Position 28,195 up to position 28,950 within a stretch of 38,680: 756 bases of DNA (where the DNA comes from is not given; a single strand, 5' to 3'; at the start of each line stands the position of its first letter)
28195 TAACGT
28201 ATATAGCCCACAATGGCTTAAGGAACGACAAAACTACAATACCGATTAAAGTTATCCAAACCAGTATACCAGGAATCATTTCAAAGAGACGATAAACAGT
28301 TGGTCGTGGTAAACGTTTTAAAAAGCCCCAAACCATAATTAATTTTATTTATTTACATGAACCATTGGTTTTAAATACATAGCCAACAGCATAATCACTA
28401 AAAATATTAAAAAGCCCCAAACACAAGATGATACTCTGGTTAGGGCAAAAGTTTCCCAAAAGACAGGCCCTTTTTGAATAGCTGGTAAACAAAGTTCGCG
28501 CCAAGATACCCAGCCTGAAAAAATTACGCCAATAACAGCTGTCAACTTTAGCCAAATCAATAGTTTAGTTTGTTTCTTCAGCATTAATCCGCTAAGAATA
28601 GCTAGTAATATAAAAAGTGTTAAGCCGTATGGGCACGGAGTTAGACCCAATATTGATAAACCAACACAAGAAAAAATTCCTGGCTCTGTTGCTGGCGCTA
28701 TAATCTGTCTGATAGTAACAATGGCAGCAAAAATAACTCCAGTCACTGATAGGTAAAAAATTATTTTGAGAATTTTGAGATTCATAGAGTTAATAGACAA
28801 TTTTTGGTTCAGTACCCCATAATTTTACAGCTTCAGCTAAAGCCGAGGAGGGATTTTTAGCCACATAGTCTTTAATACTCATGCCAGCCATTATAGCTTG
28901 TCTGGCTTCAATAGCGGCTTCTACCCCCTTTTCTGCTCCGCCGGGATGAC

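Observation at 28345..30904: Form III-like RuBisCO in a non-canonical neighbourhood (cyclophilin – RuBisCO – small membrane protein – cellulose-synthase-like GT2)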

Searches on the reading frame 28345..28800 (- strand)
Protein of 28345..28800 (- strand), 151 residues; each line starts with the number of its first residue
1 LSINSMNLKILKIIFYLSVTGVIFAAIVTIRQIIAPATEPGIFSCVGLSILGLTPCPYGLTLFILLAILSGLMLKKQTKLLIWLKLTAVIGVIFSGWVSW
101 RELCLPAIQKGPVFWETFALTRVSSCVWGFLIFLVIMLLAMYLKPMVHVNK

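Call 4: search_protein_families(library=pfam, proteins=[window:28345-28800:-])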
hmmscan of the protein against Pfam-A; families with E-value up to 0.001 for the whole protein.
window:28345-28800:- (151 aa): 0 families

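Call 6: search_protein_families(library=ncbifam, proteins=[window:28345-28800:-], max_evalue=1)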
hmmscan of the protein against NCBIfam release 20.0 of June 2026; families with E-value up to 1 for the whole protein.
window:28345-28800:- (151 aa): 0 families

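Call 23: search_protein_families(library=pfam, proteins=[window:28345-28800:-], max_evalue=1)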
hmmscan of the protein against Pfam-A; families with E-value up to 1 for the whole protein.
window:28345-28800:- (151 aa): 1 family
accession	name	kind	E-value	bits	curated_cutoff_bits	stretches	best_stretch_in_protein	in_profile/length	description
PF20563.3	DUF6773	-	0.094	13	27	1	6-80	81-155/163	Family of unknown function (DUF6773)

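Call 38: find_homologous_proteins(query=window:28345-28785:-, max_evalue=0.001)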
Query window:28345-28785:- (146 aa): 25 proteins with E <= 0.001 among 82 candidates.
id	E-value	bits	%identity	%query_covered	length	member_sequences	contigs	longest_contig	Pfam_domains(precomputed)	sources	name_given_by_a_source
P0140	4.4e-86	304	100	100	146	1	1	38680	-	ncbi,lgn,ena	-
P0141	1.4e-57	212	67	100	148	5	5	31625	-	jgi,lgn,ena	-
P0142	1.1e-54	203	70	85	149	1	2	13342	-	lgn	-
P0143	1.6e-53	199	63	92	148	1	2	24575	-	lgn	-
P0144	4.1e-52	194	62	99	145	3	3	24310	-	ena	-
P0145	6.8e-51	190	67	92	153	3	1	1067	-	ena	-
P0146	8.6e-51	190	62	97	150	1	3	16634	-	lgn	-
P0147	1.1e-50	190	64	96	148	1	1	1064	-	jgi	jgi:hypothetical protein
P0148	2.5e-48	182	63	95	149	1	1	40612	-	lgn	-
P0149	8.8e-48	180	62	93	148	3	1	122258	-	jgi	-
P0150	8.3e-45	171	55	97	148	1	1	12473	-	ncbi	-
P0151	1.7e-44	170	56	97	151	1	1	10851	-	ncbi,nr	ncbi:MAG: hypothetical protein HY974_00755 [Candidatus Kerfeldbacteria bacterium]|nr:hypothetical pr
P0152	1.7e-44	169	56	96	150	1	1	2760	-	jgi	jgi:hypothetical protein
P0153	2.6e-43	166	55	98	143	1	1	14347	-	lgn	-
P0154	3.3e-42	162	57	90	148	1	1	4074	-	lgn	-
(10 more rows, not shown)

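Call 42: find_encoding_contigs(protein=P0150, flank=7000, max_places=2)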
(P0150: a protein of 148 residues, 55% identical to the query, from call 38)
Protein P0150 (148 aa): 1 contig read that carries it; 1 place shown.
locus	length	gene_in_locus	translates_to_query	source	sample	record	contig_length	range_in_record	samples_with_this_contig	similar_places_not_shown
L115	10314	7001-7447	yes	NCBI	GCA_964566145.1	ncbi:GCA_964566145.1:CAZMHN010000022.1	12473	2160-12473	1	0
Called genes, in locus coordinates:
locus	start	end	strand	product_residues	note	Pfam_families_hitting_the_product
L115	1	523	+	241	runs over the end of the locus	PF00480:ROK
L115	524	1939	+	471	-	PF23023:Anti-Pycsar_Apyc1 (faint), PF00753:Lactamase_B, PF12706:Lactamase_B_2, PF16661:Lactamase_B_6 (weak), PF10996:Beta-Casp, PF07521:RMMBL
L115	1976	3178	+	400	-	PF01464:SLT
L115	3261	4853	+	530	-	-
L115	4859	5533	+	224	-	PF00160:Pro_isomerase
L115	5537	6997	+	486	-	PF02788:RuBisCO_large_N, PF00016:RuBisCO_large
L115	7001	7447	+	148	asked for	-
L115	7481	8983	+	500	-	-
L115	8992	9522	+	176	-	PF00293:NUDIX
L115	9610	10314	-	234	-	?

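Call 43: find_encoding_contigs(protein=P0144, flank=7000, max_places=2)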
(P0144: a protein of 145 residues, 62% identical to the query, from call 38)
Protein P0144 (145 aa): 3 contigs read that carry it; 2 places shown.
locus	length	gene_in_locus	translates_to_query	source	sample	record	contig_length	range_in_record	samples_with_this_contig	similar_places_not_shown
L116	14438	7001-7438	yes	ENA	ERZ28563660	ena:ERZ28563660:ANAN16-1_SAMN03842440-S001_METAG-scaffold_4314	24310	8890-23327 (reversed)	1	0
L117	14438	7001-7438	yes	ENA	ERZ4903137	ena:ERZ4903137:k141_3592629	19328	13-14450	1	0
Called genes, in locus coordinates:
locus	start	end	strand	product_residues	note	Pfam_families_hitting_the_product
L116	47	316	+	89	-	PF01022:HTH_5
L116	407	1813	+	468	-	PF00753:Lactamase_B, PF12706:Lactamase_B_2 (weak), PF16661:Lactamase_B_6, PF10996:Beta-Casp, PF07521:RMMBL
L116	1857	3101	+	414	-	PF01464:SLT (weak)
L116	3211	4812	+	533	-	-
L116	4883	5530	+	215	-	PF00160:Pro_isomerase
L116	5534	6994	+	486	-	PF02788:RuBisCO_large_N, PF00016:RuBisCO_large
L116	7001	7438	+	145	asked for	-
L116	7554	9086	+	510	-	-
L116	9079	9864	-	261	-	PF00551:Formyl_trans_N, PF02911:Formyl_trans_C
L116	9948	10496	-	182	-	-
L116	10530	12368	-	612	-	PF17764:PriA_3primeBD, PF18074:PriA_C (weak)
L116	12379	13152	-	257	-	-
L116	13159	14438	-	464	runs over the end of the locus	-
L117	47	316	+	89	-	PF01022:HTH_5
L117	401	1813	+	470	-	PF00753:Lactamase_B, PF12706:Lactamase_B_2 (weak), PF16661:Lactamase_B_6, PF10996:Beta-Casp, PF07521:RMMBL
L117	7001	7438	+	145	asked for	-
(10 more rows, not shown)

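Call 66: predict_structure(alignment_id=A3)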
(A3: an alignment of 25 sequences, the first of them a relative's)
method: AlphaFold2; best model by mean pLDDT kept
length: 146 residues; sequences in the alignment: 25
mean_pLDDT: 85.7   pTM: 0.78
mean pLDDT of the five models: 85.7, 85.5, 85.0, 84.1, 81.5
residues with pLDDT >= 90: 71; 70-90: 54; 50-70: 21; < 50: 0
segments of 3 or more residues with pLDDT < 50: none
pLDDT, mean of each block of 10 residues (from residue 1): 92 95 85 63 64 92 94 87 96 88 86 79 93 93 69
secondary structure, 60 per line:
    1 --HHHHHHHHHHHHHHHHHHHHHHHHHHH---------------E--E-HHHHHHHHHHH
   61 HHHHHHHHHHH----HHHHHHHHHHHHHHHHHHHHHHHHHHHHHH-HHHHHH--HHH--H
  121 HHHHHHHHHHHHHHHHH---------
elements in order: H3-29 H50-71 H76-105 H107-112 H120-137

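Call 77: search_protein_representatives(alignment_id=A3)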
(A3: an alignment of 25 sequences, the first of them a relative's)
Query: 25 sequences, 150 profile positions. Proteins with E-value up to 0.001 (for the whole library): 92; up to 1e-10: 7; up to 1e-30: 4. The best 92 are listed.
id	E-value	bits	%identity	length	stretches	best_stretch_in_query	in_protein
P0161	3.9e-61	221.5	-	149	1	1-146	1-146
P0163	1.3e-55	203.6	-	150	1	6-146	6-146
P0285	1.1e-34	135.7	-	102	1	3-103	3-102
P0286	1.6e-31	125.4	-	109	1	2-109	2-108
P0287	1.3e-12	64.0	-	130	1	5-140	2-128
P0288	3.2e-12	62.7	-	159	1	4-147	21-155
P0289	4.7e-11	59.0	-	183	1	2-146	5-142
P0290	1.4e-10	57.5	-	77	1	87-125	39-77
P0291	1.4e-10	57.4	-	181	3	44-105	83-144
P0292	2.3e-10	56.7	-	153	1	3-140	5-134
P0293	4.2e-10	55.9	-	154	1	6-143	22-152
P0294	4.9e-10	55.7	-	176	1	3-139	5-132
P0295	7.8e-10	55.0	-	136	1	6-142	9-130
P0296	8.3e-10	54.9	-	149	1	7-147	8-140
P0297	1.1e-09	54.6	-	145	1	3-140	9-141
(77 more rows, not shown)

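Call 79: search_protein_families(library=pfam, alignment_id=A5, max_evalue=0.01)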
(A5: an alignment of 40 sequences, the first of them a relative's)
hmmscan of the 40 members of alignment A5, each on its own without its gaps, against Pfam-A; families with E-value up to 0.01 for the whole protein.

A. member 1, P0287 (130 aa): 2 families
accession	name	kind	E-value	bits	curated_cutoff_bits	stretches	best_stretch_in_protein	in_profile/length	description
PF07884.19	VKOR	-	1.7e-06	28.7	27.5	1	4-104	2-118/134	Vitamin K epoxide reductase family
PF18345.7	zf_CCCH_4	-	0.0081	16.7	29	0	27-38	7-18/19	Zinc finger domain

B. families by the number of members that match (of 40 scanned): 15 families
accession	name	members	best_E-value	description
PF07884.19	VKOR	37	1.4e-10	Vitamin K epoxide reductase family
PF19529.4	DUF6057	2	0.0005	Family of unknown function (DUF6057)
PF02600.21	DsbB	2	0.00068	Disulfide bond formation protein DsbB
PF07666.16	MpPF26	2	0.0023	M penetrans paralogue family 26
PF04238.17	DUF420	1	0.0012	Protein of unknown function (DUF420)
PF09945.14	DUF2177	1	0.0016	Predicted membrane protein (DUF2177)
PF07947.19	YhhN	1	0.0019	YhhN family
PF19814.4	DUF6297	1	0.0045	Family of unknown function (DUF6297)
PF25266.1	DUF7865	1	0.0046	Domain of unknown function (DUF7865)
PF00115.25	COX1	1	0.0059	Cytochrome C and Quinol oxidase polypeptide I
PF17158.10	MASE4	1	0.0065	Membrane-associated sensor, integral membrane domain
PF14126.11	DUF4293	1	0.0075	Domain of unknown function (DUF4293)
PF18345.7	zf_CCCH_4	1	0.0081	Zinc finger domain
PF24838.2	8xMP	1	0.0085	Octameric membrane protein family (8xMP)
PF12420.13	DUF3671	1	0.0096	Fam-L, Fam-M like protein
